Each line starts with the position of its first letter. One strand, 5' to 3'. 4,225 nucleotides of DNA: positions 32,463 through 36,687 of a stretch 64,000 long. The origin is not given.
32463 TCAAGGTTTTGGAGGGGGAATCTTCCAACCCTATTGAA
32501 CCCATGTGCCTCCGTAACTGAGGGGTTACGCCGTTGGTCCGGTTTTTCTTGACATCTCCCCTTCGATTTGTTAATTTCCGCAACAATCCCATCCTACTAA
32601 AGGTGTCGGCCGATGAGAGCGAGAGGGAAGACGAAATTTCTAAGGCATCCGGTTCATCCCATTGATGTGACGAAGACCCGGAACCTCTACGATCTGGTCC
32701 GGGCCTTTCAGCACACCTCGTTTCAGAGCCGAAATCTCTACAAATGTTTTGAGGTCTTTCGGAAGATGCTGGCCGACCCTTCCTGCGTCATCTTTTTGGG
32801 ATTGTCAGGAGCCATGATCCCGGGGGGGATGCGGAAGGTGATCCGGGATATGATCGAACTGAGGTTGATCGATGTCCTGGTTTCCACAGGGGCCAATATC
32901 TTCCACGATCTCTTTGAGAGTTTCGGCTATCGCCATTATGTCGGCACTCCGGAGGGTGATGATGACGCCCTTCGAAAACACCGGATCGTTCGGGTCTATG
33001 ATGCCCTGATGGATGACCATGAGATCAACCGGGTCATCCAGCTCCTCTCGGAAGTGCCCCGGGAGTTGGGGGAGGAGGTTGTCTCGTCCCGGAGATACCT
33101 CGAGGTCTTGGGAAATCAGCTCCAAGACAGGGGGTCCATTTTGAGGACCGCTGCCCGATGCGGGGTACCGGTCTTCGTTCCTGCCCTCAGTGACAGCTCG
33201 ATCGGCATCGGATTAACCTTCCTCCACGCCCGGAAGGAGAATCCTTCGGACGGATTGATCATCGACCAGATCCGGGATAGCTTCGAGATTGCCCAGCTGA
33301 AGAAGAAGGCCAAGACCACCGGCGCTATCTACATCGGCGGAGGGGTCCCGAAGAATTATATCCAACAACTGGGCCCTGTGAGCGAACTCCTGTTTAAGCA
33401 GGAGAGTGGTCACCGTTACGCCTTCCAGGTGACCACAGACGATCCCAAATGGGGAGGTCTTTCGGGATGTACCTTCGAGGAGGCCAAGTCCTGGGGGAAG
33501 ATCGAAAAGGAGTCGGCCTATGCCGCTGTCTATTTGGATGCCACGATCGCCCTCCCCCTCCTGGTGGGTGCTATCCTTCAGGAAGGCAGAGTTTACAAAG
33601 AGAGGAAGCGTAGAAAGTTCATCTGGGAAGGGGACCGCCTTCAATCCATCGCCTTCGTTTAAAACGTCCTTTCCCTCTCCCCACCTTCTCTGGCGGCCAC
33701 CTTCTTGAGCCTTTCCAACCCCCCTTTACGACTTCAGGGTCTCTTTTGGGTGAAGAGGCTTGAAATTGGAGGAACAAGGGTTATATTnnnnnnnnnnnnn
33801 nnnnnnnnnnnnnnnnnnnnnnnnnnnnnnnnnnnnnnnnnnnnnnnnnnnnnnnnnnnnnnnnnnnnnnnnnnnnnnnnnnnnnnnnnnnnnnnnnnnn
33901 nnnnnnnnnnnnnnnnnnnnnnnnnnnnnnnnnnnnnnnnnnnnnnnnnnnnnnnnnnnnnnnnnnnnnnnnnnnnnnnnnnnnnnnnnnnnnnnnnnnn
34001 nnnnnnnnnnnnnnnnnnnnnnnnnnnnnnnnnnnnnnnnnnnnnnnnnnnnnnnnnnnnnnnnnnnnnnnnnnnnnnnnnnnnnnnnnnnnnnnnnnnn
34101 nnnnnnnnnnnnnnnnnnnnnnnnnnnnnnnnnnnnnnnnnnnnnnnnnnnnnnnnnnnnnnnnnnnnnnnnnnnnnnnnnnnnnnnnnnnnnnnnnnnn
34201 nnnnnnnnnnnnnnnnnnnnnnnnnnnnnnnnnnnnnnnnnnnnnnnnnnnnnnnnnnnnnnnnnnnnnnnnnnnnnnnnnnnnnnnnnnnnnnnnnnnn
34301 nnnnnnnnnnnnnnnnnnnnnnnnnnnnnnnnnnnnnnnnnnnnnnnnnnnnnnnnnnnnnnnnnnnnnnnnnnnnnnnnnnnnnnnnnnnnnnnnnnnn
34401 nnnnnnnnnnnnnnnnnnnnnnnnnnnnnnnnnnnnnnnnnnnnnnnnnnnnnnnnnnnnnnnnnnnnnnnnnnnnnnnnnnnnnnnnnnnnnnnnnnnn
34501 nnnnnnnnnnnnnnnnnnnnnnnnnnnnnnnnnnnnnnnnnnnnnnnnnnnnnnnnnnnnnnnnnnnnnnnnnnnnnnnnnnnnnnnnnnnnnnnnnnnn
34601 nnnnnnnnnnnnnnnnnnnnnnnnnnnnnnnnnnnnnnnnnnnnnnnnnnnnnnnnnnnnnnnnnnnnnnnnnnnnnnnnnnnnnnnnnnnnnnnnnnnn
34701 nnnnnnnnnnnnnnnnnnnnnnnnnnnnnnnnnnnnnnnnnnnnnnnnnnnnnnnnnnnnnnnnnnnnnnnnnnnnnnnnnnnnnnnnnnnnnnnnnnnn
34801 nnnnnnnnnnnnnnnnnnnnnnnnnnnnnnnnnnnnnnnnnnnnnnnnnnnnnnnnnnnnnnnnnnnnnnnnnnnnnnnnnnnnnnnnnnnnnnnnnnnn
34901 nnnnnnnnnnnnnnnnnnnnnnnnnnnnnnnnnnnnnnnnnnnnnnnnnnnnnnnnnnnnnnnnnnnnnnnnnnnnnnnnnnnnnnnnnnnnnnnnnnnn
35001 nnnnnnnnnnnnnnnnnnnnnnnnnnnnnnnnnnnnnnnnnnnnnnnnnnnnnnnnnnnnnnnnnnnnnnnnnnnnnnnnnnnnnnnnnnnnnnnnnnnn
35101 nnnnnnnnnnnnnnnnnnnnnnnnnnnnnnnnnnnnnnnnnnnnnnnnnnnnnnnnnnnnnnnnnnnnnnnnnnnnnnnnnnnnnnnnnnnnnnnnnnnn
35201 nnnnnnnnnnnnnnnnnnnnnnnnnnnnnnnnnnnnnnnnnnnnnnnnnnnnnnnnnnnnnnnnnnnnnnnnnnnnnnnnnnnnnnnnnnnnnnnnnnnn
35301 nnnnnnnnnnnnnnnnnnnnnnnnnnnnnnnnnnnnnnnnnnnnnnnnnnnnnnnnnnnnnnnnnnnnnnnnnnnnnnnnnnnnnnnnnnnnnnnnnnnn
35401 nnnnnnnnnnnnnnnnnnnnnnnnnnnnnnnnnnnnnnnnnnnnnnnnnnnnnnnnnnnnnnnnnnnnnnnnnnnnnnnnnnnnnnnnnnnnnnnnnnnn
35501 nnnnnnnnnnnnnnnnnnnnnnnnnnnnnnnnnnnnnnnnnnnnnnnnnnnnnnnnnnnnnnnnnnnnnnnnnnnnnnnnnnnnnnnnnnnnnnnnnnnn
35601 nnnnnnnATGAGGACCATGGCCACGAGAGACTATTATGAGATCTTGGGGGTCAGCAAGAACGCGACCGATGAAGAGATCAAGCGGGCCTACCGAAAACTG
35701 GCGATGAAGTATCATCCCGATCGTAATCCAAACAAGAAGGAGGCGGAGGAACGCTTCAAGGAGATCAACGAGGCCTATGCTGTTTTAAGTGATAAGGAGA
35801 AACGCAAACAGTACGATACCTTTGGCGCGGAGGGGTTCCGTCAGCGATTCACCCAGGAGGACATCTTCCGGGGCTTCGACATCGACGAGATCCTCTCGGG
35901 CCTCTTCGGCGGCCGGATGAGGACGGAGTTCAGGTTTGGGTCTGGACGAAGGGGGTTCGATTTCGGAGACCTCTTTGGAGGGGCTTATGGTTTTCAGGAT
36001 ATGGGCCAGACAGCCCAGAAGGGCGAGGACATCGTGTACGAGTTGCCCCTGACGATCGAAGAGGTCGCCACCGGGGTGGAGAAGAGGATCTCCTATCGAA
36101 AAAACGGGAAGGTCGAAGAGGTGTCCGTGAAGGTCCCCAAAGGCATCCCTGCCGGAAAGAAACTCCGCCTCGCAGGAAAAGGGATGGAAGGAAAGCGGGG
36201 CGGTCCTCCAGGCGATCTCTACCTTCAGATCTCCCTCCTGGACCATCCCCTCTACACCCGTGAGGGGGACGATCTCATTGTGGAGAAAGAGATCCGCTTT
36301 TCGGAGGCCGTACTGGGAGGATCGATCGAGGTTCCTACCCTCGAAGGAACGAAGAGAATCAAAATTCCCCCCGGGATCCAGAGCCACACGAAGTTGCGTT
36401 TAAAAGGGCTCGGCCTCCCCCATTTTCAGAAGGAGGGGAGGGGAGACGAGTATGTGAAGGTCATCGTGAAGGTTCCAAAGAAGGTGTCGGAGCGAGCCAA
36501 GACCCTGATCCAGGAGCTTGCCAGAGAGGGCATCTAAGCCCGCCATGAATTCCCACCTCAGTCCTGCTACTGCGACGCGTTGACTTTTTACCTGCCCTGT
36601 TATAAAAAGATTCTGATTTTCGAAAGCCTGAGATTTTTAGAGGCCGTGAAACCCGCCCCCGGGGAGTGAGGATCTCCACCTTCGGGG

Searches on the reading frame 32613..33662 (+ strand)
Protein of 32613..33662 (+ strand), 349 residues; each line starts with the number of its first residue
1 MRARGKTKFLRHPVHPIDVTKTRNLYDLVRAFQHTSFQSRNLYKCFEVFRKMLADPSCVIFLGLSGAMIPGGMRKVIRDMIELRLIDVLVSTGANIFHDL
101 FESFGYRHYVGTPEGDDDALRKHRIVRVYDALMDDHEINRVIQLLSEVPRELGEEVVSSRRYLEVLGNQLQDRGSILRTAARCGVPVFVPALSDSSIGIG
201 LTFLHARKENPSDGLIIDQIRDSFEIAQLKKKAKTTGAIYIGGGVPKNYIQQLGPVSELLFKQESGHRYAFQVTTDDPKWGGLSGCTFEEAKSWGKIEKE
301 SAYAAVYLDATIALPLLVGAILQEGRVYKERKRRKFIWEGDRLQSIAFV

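Call 4: search_protein_families(library=ncbifam, proteins=[window:32613-33662:+], max_evalue=1)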
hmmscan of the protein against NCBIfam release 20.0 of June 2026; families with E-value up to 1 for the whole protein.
window:32613-33662:+ (349 aa): 8 families
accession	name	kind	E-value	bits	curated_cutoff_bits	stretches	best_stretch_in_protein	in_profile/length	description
NF002006.0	PRK00805.1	equivalog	2.2e-111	372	434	1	6-341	3-336/338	deoxyhypusine synthase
NF002699.1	PRK02492.1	equivalog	9.4e-89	297.6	500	1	8-336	2-333/338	1,9-bis(guanidino)-5-aza-nonane synthase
NF002630.0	PRK02301.1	equivalog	9.1e-84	281.4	364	1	6-323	6-313/318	deoxyhypusine synthase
TIGR00321.1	dhys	equivalog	2.6e-79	266.7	304.25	1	17-322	5-300/301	deoxyhypusine synthase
NF001980.1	PRK00770.1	equivalog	8e-65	219.2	450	1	14-333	1-329/350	homospermidine biosynthesis protein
NF002294.1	PRK01221.1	equivalog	1.9e-50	172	350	1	16-320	3-299/300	deoxyhypusine synthase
NF003052.1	PRK03971.1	equivalog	1.4e-39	136.3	380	1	14-322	20-333/334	deoxyhypusine synthase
NF052581.1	GSU2086_dom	subfamily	0.011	15.4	250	1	60-100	65-105/301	GSU2086 family protein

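Call 7: find_related_loci(query=window:32613-33662:+, collection=genome_contigs, flank=6000)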
Query window:32613-33662:+ (349 aa) in genome_contigs; peptide patterns used: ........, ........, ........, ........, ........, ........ (x = any residue, [..] = any of these).
417 stretches matched a pattern; 315 encode a relative of the query (tblastn E <= 1e-3); the best 80 are kept; 80 distinct loci.
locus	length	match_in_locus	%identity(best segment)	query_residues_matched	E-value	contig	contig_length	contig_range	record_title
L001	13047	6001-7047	84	1-349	0e+0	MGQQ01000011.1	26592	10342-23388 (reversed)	MAG: Deltaproteobacteria bacterium RBG_16_49_23 RBG_16_scaffold_1230, whole genome shotgun sequence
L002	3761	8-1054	83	1-349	0e+0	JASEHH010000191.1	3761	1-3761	MAG: Thermodesulfobacteriota bacterium isolate Yes70-18 NODE_11491_length_3761_cov_73.277658, whole genome shotgun seque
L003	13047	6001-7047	83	1-349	0e+0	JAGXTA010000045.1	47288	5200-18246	MAG: Deltaproteobacteria bacterium isolate CROMO_BS_46_3 c_000000282832, whole genome shotgun sequence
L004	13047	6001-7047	82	1-349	0e+0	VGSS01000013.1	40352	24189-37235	MAG: Deltaproteobacteria bacterium isolate K_DeepCast_250m_m2_302 K_DeepCast_250m_m2_302_Ga0194125_10001434, whole genom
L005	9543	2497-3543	83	1-349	0e+0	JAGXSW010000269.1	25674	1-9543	MAG: Syntrophaceae bacterium isolate CROMO_BS_212_2_0 c_000001130624, whole genome shotgun sequence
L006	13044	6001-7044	83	1-348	0e+0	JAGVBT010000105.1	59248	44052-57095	MAG: Deltaproteobacteria bacterium isolate DeMMO6_17 c_000000085543, whole genome shotgun sequence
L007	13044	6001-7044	82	1-348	0e+0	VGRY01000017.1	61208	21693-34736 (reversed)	MAG: Deltaproteobacteria bacterium isolate K_DeepCast_100m_mx_276 K_DeepCast_100m_mx_276_Ga0194127_10000522, whole genom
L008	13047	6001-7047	82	1-349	0e+0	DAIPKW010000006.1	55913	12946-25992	MAG TPA_asm: Thermodesulfobacteriota bacterium isolate CTOTU21550 NODE_400_length_55913_cov_82.115185, whole genome shot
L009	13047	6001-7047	81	1-349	0e+0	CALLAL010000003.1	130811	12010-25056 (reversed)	MAG: uncultured bacterium isolate N1_Bin_METABAT__110_1 genome assembly, contig: c_000001083298, whole genome shotgun se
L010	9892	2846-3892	80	1-349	0e+0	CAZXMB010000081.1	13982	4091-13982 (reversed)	MAG TPA_asm: uncultured Syntrophaceae bacterium isolate SRP098346_co1_431 genome assembly, contig: NODE_4993_length_1398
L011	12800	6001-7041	79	3-349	0e+0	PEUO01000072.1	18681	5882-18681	MAG: Deltaproteobacteria bacterium CG03_land_8_20_14_0_80_45_14 CG03_land_8_20_14_0.80_scaffold_1127_c, whole genome sho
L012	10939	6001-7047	79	1-349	0e+0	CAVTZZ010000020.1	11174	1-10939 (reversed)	MAG: uncultured delta proteobacterium isolate MFD04408.bin.2.108 genome assembly, contig: contig_122435, whole genome sh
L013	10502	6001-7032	79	6-349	0e+0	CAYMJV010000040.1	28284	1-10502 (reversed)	MAG TPA_asm: uncultured Syntrophaceae bacterium isolate binchicken_co378_81 genome assembly, contig: NODE_1301_length_28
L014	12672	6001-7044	79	1-349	0e+0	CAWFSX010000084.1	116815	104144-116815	MAG: uncultured delta proteobacterium isolate MFD00709.bin.2.41 genome assembly, contig: contig_89710, whole genome shot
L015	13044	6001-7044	79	1-348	0e+0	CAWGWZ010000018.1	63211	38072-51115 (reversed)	MAG: uncultured delta proteobacterium isolate MFD04408.bin.3.38 genome assembly, contig: contig_20830, whole genome shot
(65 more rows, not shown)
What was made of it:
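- Tried and rejected: Synteny through the upstream DHS-like gene (call 7).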

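Call 12: find_encoding_contigs(protein=window:32613-33662:+, flank=4000, max_places=10)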
Protein window:32613-33662:+ (349 aa): 2 contigs read that carry it; 1 place shown.
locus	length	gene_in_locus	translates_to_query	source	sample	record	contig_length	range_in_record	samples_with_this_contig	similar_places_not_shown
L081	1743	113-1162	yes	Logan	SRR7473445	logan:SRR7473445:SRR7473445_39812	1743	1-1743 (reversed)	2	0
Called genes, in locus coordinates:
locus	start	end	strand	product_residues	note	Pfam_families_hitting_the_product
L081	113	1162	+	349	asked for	PF01916:DS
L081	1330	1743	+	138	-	?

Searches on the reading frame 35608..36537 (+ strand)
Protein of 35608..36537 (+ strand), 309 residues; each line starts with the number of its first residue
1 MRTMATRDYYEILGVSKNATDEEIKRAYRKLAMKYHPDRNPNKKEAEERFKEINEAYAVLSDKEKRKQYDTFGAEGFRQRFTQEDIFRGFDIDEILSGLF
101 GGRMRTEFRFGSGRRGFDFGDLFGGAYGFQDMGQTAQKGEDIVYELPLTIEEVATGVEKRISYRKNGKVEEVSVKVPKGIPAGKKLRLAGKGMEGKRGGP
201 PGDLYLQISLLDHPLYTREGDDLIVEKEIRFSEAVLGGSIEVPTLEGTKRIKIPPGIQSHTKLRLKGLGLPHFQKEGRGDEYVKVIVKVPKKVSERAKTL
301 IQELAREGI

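Call 4: search_protein_families(library=ncbifam, proteins=[window:35608-36537:+], max_evalue=1)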
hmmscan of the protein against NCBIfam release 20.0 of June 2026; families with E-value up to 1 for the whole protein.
window:35608-36537:+ (309 aa): 20 families
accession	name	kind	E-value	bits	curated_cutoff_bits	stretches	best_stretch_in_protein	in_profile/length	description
TIGR02349.1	DnaJ_bact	equivalog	3.7e-90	302.9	377.2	2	8-166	1-143/354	molecular chaperone DnaJ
NF008035.0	PRK10767.1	subfamily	1e-85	288.1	338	2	4-166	1-141/374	molecular chaperone DnaJ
NF010874.0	PRK14281.1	equivalog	3.6e-77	260.1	619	2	6-167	2-164/397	chaperone protein DnaJ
NF010894.0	PRK14301.1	equivalog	6.7e-75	252.4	548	2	168-305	211-348/373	chaperone protein DnaJ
NF010885.0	PRK14292.1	equivalog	3.2e-72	243.6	585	2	168-307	211-348/371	chaperone protein DnaJ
NF010892.0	PRK14299.1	equivalog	2.1e-69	234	392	1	4-305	1-284/291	chaperone protein DnaJ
NF010872.0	PRK14279.1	equivalog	7.8e-63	212.9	556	2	169-303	241-374/394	molecular chaperone DnaJ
NF010871.0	PRK14278.1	equivalog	3.4e-61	207.2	502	2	170-306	212-349/378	molecular chaperone DnaJ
NF007618.0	PRK10266.1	equivalog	8.8e-53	179.7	403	1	4-306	1-292/306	curved DNA-binding protein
NF037946.1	terminal_TopJ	equivalog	2.9e-47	161.7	300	2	6-90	4-90/810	terminal organelle assembly protein TopJ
TIGR03835.1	termin_org_DnaJ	equivalog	3.2e-33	115.2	512.25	2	7-88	2-85/871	terminal organelle assembly protein TopJ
NF050028.1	CldAdptActJ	equivalog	9.8e-14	51.6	150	1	8-69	3-69/93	cold adaptation protein ActJcold adaptation protein ActJ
NF006948.0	PRK09430.1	equivalog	9e-09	35.3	162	1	7-63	200-263/267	co-chaperone DjlA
NF006502.0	PRK08937.3-2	equivalog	3.6e-05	23.4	259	1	8-61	204-262/275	adenylosuccinate lyase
TIGR00714.1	hscB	equivalog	5.8e-05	23.2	46.75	1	23-69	7-56/156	Fe-S protein assembly co-chaperone HscB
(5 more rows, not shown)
